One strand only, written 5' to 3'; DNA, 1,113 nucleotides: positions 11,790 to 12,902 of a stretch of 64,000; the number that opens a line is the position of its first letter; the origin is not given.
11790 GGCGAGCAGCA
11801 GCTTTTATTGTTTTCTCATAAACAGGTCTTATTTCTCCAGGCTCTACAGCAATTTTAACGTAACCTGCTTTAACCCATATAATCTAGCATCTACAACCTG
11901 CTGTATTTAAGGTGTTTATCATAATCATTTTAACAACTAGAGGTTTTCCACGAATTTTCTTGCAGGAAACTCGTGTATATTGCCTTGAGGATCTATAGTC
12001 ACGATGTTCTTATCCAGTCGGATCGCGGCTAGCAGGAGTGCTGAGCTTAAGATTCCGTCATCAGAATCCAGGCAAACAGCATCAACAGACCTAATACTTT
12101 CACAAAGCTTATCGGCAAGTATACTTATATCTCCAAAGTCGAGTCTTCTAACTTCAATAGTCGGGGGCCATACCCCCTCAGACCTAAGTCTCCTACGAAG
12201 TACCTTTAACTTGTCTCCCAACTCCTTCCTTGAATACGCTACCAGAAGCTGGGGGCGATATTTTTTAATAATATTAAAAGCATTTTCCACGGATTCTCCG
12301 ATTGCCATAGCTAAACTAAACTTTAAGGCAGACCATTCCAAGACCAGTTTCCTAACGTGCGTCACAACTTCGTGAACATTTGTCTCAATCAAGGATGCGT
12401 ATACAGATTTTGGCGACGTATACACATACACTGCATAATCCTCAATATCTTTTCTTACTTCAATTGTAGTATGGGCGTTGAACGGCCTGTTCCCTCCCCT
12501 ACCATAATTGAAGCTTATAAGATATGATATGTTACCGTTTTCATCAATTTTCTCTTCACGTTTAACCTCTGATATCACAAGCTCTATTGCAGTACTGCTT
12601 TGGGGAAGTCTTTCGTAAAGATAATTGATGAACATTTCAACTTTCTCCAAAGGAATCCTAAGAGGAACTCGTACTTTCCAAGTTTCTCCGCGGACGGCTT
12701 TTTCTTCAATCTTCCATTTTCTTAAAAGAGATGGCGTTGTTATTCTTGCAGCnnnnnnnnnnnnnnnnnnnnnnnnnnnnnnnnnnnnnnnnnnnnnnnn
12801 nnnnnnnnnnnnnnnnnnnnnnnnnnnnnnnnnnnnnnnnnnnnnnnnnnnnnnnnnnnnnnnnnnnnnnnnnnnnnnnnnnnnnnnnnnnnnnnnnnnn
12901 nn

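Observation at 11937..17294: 1785-aa fusion of a GH2-like ectodomain to an FtsX/MacB-type permease module, with no ABC ATPase partner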

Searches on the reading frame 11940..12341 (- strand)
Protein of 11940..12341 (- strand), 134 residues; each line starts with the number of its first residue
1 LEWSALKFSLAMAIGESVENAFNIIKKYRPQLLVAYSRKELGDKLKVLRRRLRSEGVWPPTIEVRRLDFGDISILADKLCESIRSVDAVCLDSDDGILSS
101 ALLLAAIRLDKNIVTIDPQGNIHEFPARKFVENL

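Call 61: search_protein_representatives(alignment_id=A2)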
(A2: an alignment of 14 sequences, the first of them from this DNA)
Query: 14 sequences, 134 profile positions. Proteins with E-value up to 0.001 (for the whole library): 56; up to 1e-10: 37; up to 1e-30: 9. The best 56 are listed.
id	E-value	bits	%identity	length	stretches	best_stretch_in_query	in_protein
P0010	2.4e-57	208.6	-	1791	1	1-133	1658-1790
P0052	2.1e-56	205.6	-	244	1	1-133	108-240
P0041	5.7e-56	204.2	-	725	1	1-133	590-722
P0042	1.4e-55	202.9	-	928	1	1-133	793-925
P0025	7.7e-42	158.5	-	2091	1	1-131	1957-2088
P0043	5.6e-41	155.7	-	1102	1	1-132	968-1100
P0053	7.5e-36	139.1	-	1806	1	2-131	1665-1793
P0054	8.4e-34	132.4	-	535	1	2-128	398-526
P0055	2.0e-31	124.7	-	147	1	2-125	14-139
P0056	5.3e-28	113.7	-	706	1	1-128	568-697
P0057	7.3e-28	113.2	-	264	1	1-130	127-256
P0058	3.0e-27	111.2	-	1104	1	2-125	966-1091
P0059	4.4e-27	110.7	-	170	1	1-126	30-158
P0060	6.0e-27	110.3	-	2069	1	1-130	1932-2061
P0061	2.2e-25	105.2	-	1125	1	2-126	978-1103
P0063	4.7e-24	100.9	-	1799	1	2-130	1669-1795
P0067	6.8e-23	97.1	-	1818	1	1-124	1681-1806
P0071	6.7e-21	90.7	-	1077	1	2-120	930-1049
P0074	7.7e-20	87.2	-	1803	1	1-131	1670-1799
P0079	1.0e-16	77.2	-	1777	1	1-131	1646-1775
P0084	2.0e-10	56.7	-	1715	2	1-126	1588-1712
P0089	8.2e-08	48.3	-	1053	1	1-129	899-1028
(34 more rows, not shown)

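Call 62: search_protein_families(library=pfam, proteins=[P0053, P0060, P0084, P0058, P0061, P0071, P0089], max_evalue=0.001)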
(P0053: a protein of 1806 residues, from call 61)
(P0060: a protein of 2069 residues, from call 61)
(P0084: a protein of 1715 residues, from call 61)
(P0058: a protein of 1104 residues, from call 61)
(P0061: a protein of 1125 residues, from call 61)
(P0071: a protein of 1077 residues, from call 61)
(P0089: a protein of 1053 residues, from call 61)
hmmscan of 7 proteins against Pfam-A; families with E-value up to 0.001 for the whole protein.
P0053 (1806 aa): 6 families
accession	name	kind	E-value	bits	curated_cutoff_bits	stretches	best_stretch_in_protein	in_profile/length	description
PF02687.27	FtsX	-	3.7e-13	50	25.5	1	1416-1529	3-118/120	FtsX-like permease C-terminal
PF02837.24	Glyco_hydro_2_N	-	1.6e-10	41.6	28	1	86-165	52-133/169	Glycosyl hydrolases family 2, sugar binding domain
PF22666.2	Glyco_hydro_2_N2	-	1e-08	35.8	27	1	95-170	47-122/167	Glycosyl hydrolase 2 galactose-binding domain-like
PF00703.27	Glyco_hydro_2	-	8e-06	27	23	1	232-327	17-109/109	Glycosyl hydrolases family 2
PF13364.12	BetaGal_ABD2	-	0.00029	22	23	1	79-168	19-109/112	Beta-galactosidase second all-beta domain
PF02836.23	Glyco_hydro_2_C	-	0.00044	19.9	21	1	338-450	6-132/302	Glycosyl hydrolases family 2, TIM barrel domain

P0060 (2069 aa): 7 families
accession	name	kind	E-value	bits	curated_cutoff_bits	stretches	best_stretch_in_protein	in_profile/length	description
PF02687.27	FtsX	-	7.9e-14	52.2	25.5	1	1688-1795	8-117/120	FtsX-like permease C-terminal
PF02837.24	Glyco_hydro_2_N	-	3.5e-11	43.8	28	1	103-193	62-160/169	Glycosyl hydrolases family 2, sugar binding domain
PF00703.27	Glyco_hydro_2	-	2.6e-09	38.2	23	1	241-346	9-109/109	Glycosyl hydrolases family 2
PF22666.2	Glyco_hydro_2_N2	-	5.6e-09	36.7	27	1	104-183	46-125/167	Glycosyl hydrolase 2 galactose-binding domain-like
PF12704.14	MacB_PCD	-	1.6e-08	35.5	27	1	1429-1601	2-175/207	MacB-like periplasmic core domain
PF02836.23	Glyco_hydro_2_C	-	5.8e-08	32.7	21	1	358-518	7-163/302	Glycosyl hydrolases family 2, TIM barrel domain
PF17786.7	Mannosidase_ig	-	5.3e-05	24.1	23.4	1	702-745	3-44/91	Mannosidase Ig/CBM-like domain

P0084 (1715 aa): 4 families
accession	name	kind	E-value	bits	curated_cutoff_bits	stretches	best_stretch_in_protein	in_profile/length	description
PF02687.27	FtsX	-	2.8e-14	53.6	25.5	1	1340-1447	6-115/120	FtsX-like permease C-terminal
PF02837.24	Glyco_hydro_2_N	-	5.4e-08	33.4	28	1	57-175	34-135/169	Glycosyl hydrolases family 2, sugar binding domain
PF12704.14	MacB_PCD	-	5.3e-06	27.3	27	1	1084-1254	4-172/207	MacB-like periplasmic core domain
PF00703.27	Glyco_hydro_2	-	0.00033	21.8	23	1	214-317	9-109/109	Glycosyl hydrolases family 2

P0058 (1104 aa): 3 families
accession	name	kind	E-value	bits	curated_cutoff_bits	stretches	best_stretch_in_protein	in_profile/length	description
PF02687.27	FtsX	-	3.3e-10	40.5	25.5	1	721-832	6-118/120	FtsX-like permease C-terminal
PF13620.12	CarboxypepD_reg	-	7.1e-10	39.6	32.3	1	41-95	1-56/82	Carboxypeptidase regulatory-like domain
PF13715.12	CarbopepD_reg_2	-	0.0009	19.7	32.2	0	43-91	2-48/88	CarboxypepD_reg-like domain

P0061 (1125 aa): 2 families
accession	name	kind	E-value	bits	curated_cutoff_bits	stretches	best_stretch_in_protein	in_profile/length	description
PF02687.27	FtsX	-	3.9e-13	49.9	25.5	1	729-839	6-117/120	FtsX-like permease C-terminal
PF12704.14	MacB_PCD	-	6.4e-06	27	27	1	462-685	1-195/207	MacB-like periplasmic core domain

P0071 (1077 aa): 2 families
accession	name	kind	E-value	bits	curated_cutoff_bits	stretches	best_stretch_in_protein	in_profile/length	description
PF02687.27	FtsX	-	7.2e-11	42.6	25.5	1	688-799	5-118/120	FtsX-like permease C-terminal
PF12704.14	MacB_PCD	-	8.9e-09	36.4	27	1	414-609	1-173/207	MacB-like periplasmic core domain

P0089 (1053 aa): 2 families
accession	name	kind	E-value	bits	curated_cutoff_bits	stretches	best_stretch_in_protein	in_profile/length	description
PF02687.27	FtsX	-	1.4e-13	51.4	25.5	1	655-763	6-116/120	FtsX-like permease C-terminal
PF12704.14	MacB_PCD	-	0.00016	22.5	27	1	469-554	71-158/207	MacB-like periplasmic core domain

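Call 64: list_cluster_members(proteins=[P0060, P0063, P0067, P0074, P0079, P0053, P0084, P0058, P0061, P0001])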
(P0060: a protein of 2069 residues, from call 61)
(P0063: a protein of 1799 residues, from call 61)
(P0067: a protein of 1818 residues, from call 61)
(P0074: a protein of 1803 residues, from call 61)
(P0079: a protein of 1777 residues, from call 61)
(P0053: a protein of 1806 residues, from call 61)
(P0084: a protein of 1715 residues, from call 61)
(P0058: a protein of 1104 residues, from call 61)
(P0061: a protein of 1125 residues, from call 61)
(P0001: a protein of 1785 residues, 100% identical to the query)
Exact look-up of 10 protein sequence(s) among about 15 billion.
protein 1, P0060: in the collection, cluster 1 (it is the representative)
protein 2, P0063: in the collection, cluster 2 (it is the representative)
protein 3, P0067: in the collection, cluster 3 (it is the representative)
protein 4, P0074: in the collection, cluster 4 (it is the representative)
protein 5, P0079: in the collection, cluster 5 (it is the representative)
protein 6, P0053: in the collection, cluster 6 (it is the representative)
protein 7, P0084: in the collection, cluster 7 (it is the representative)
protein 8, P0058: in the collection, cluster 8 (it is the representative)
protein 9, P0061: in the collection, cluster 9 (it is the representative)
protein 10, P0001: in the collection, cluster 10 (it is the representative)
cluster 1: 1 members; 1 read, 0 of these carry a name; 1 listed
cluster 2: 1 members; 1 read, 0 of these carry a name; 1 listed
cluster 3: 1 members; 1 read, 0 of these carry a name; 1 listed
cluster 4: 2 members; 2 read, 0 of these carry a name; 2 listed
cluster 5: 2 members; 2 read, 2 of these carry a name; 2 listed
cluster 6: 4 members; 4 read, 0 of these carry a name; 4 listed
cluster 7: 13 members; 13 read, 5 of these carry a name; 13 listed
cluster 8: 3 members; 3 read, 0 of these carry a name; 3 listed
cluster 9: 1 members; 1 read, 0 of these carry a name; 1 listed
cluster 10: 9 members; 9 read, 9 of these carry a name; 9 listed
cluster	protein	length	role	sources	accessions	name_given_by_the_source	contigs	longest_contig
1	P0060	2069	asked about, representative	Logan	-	-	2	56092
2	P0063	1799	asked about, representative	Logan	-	-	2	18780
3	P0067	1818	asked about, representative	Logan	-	-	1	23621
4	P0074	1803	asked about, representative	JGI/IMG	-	-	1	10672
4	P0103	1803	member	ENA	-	-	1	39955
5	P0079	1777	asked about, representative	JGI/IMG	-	beta-mannosidase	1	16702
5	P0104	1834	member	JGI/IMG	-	beta-mannosidase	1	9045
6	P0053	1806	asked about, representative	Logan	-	-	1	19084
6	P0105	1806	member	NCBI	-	-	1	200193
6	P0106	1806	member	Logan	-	-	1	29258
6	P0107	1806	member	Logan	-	-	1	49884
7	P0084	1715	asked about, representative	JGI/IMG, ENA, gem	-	-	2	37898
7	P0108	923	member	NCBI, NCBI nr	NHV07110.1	MAG: FtsX-like permease family protein, partial [Thaumarchaeota archaeon] | FtsX-like permease family protein [Nitrososphaerota archaeon]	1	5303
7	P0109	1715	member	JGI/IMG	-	ABC-type lipoprotein release transport system permease subunit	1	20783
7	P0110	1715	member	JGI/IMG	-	ABC-type antimicrobial peptide transport system permease subunit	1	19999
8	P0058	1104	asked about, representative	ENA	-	-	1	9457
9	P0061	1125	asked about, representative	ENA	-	-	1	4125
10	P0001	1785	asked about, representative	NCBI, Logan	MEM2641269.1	MAG: FtsX-like permease family protein [Thermoproteota archaeon]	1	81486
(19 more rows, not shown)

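Call 65: find_encoding_contigs(protein=P0060, flank=8000, max_places=1)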
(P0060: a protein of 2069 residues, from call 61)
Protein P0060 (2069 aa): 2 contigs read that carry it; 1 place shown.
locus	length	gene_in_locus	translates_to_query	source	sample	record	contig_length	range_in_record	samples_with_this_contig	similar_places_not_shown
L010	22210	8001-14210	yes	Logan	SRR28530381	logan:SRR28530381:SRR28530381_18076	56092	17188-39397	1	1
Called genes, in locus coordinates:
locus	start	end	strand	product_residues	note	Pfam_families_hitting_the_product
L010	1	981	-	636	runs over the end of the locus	-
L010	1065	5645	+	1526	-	PF04389:Peptidase_M28 (weak), PF02687:FtsX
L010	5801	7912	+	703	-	PF20581:DUF6785, PF20580:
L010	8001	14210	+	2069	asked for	PF02837:Glyco_hydro_2_N, PF22666:Glyco_hydro_2_N2, PF00703:Glyco_hydro_2, PF02836:Glyco_hydro_2_C, PF12704:MacB_PCD, PF02687:FtsX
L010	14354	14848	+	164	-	PF04343:DUF488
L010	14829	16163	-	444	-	PF01523:PmbA_TldD_1st (weak), PF19289:PmbA_TldD_3rd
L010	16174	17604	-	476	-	PF01523:PmbA_TldD_1st, PF19290:PmbA_TldD_2nd, PF19289:PmbA_TldD_3rd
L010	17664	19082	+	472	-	PF04015:DUF362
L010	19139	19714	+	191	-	PF01997:Translin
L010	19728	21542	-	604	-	PF01979:Amidohydro_1, PF07969:Amidohydro_3 (faint), PF13382:Adenine_deam_C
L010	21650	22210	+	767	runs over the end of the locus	PF05691:Raffinose_syn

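Call 66: find_encoding_contigs(protein=P0067, flank=8000, max_places=1)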
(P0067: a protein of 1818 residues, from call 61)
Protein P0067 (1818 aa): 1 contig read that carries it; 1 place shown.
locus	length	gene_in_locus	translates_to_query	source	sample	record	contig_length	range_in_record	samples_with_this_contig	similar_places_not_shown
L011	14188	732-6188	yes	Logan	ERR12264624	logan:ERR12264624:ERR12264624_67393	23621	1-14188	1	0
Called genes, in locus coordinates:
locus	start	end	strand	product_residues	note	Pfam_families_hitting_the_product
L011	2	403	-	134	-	?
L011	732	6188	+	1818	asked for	PF02837:Glyco_hydro_2_N (weak), PF22666:Glyco_hydro_2_N2, PF00703:Glyco_hydro_2, PF02836:Glyco_hydro_2_C, PF02687:FtsX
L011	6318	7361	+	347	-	PF01408:GFO_IDH_MocA, PF02894:GFO_IDH_MocA_C, PF22725:GFO_IDH_MocA_C3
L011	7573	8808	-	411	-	PF00155:Aminotran_1_2 (weak), PF01041:DegT_DnrJ_EryC1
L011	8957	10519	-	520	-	PF03065:Glyco_hydro_57, PF19027:DUF5752 (weak)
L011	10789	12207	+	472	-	PF00534:Glycos_transf_1, PF13692:Glyco_trans_1_4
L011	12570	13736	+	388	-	PF08323:Glyco_transf_5, PF20706:GT4-conflict, PF13439:Glyco_transf_4, PF13477:Glyco_trans_4_2 (weak), PF13579:Glyco_trans_4_4, PF08323:Glyco_transf_5, PF00534:Glycos_transf_1, PF13692:Glyco_trans_1_4, +1 more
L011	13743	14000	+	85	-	-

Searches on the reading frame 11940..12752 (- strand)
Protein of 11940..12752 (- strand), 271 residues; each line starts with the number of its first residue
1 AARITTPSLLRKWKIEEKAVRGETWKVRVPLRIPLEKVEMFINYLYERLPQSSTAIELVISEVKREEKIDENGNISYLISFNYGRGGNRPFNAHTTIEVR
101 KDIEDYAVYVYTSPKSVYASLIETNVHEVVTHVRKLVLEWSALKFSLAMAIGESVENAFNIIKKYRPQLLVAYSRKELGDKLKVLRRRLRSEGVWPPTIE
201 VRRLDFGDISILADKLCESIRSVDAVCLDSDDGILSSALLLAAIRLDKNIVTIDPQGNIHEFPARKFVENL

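Call 28: search_protein_families(library=pfam, alignment_id=A1, max_evalue=10)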
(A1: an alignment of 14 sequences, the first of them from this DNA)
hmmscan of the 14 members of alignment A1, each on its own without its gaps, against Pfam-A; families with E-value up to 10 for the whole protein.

A. member 1, seq(271 aa): 1 family
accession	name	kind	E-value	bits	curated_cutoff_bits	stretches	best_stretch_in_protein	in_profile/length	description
PF12476.13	DUF3696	-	0.046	14.4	22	0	63-76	19-35/52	Protein of unknown function (DUF3696)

B. families by the number of members that match (of 14 scanned): 11 families
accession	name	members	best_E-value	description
PF03129.25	HGTP_anticodon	1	0.025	Anticodon binding domain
PF12476.13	DUF3696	1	0.046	Protein of unknown function (DUF3696)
PF09968.15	DUF2202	1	0.081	Uncharacterized protein domain (DUF2202)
PF00092.34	VWA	1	0.095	von Willebrand factor type A domain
PF08529.16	NusA_N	1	0.11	NusA N-terminal domain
PF03176.21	MMPL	1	0.12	MMPL family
PF23606.1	HEAT_ULK4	1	0.13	Serine/threonine-protein kinase ULK4-like, HEAT repeats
PF13678.12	Peptidase_M85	1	0.17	NFkB-p65-degrading zinc protease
PF22813.1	TcaA_2nd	1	0.22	TcaA protein second domain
PF00698.26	Acyl_transf_1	1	0.26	Acyl transferase domain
PF20766.2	DUF447_C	1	0.39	Protein of unknown function (DUF447)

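Call 29: search_solved_structures(query=A1, max_evalue=10)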
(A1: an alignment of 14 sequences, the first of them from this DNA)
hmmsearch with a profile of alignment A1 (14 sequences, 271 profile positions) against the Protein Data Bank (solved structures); distinct sequences matched with E-value up to 10: 1.
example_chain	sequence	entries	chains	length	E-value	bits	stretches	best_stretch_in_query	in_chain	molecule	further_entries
6mh4_A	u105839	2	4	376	0.26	14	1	147-191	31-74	1-deoxy-D-xylulose 5-phosphate reductoisomerase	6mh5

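Call 35: predict_structure(alignment_id=A1)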
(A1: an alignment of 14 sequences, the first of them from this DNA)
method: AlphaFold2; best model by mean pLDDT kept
length: 271 residues; sequences in the alignment: 14
mean_pLDDT: 82.7   pTM: 0.68
mean pLDDT of the five models: 82.7, 81.2, 81.1, 78.8, 75.7
residues with pLDDT >= 90: 75; 70-90: 165; 50-70: 19; < 50: 12
segments of 3 or more residues with pLDDT < 50: 1-9
pLDDT, mean of each block of 10 residues (from residue 1): 41 55 81 83 86 73 90 89 84 93 88 82 85 86 83 89 86 89 89 82 82 89 87 90 91 86 77 48
secondary structure, 60 per line:
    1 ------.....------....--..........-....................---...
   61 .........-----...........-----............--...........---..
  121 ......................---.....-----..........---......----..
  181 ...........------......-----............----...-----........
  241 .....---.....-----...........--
elements in order: H7-11 E18-21 E24-33 H35-54 E58-69 E75-85 E91-102 E105-115 H119-142 E146-150 H156-165 E169-174 H179-191 E198-203 H209-220 E225-227 H233-245 E249-253 E259-263 H264-269

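Call 70: fold_search(model_id=the predicted structure, library=pdb)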
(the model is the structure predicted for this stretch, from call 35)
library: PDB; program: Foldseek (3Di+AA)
matches with E <= 10: 1788; with E <= 0.001: 35
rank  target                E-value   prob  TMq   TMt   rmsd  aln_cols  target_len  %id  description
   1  6wxq_A                6.3e-06  1.00  0.36  0.45   3.9       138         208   16  Crystal structure of CRISPR-associated transcription factor Csa3 complexed with cA4 (released 2021-11-17)
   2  7bdv_D                1.7e-05  1.00  0.36  0.30   4.1       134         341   10  Structure of Can2 from Sulfobacillus thermosulfidooxidans in complex with cyclic tetra-adenylate (cA4) (released 2021-03-03)
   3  7cxs_B                1.9e-05  0.99  0.21  0.18  14.3       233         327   12  Crystal structure of CmnK, a L-Dap formation enzyme in capreomycin biosynthesis (released 2021-07-14)
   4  7bdv_A                2.3e-05  1.00  0.34  0.27   4.9       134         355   13  Structure of Can2 from Sulfobacillus thermosulfidooxidans in complex with cyclic tetra-adenylate (cA4) (released 2021-03-03)
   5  6w11_B                2.6e-05  1.00  0.39  0.52   2.9       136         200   15  The structure of Sulfolobus solfataricus Csa3 in complex with cyclic tetraadenylate (cA4) (released 2021-03-10)
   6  7bdv_B                4.0e-05  1.00  0.36  0.29   3.0       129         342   10  Structure of Can2 from Sulfobacillus thermosulfidooxidans in complex with cyclic tetra-adenylate (cA4) (released 2021-03-03)
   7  1u7h_A                7.2e-05  0.97  0.19  0.16  14.4       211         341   12  Structure and a Proposed Mechanism for Ornithine Cyclodeaminase from Pseudomonas putida (released 2004-11-09)
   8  7cxs_A                7.6e-05  0.96  0.19  0.17  14.3       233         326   11  Crystal structure of CmnK, a L-Dap formation enzyme in capreomycin biosynthesis (released 2021-07-14)
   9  1x7d_A                9.1e-05  0.97  0.20  0.18  13.6       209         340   12  Crystal Structure Analysis of Ornithine Cyclodeaminase Complexed with NAD and ornithine to 1.6 Angstroms (released 2004-11-09)
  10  2wte_A                1.2e-04  1.00  0.39  0.49   3.0       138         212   14  The structure of the CRISPR-associated protein, Csa3, from Sulfolobus solfataricus at 1.8 angstrom resolution. (released 2010-09-22)
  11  8t65_A                1.5e-04  1.00  0.31  0.50   5.6       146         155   14  cA4 bound Cam1 (released 2024-01-10)
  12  8jbc_A                2.2e-04  1.00  0.35  0.21  12.7       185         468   15  Crystal Structure of the Csm6 K137A mutant from Thermus thermophilus HB8 in its apo form (released 2023-12-13)
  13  7bdv_C                2.4e-04  1.00  0.34  0.28   3.7       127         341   13  Structure of Can2 from Sulfobacillus thermosulfidooxidans in complex with cyclic tetra-adenylate (cA4) (released 2021-03-03)
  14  3c6k_A                2.8e-04  0.95  0.24  0.21  22.7       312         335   10  Crystal structure of human spermine synthase in complex with spermidine and 5-methylthioadenosine (released 2008-02-19)
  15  5fsh_A                3.0e-04  1.00  0.34  0.21   3.0       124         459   14  Crystal structure of Thermus thermophilus Csm6 (released 2016-01-27)
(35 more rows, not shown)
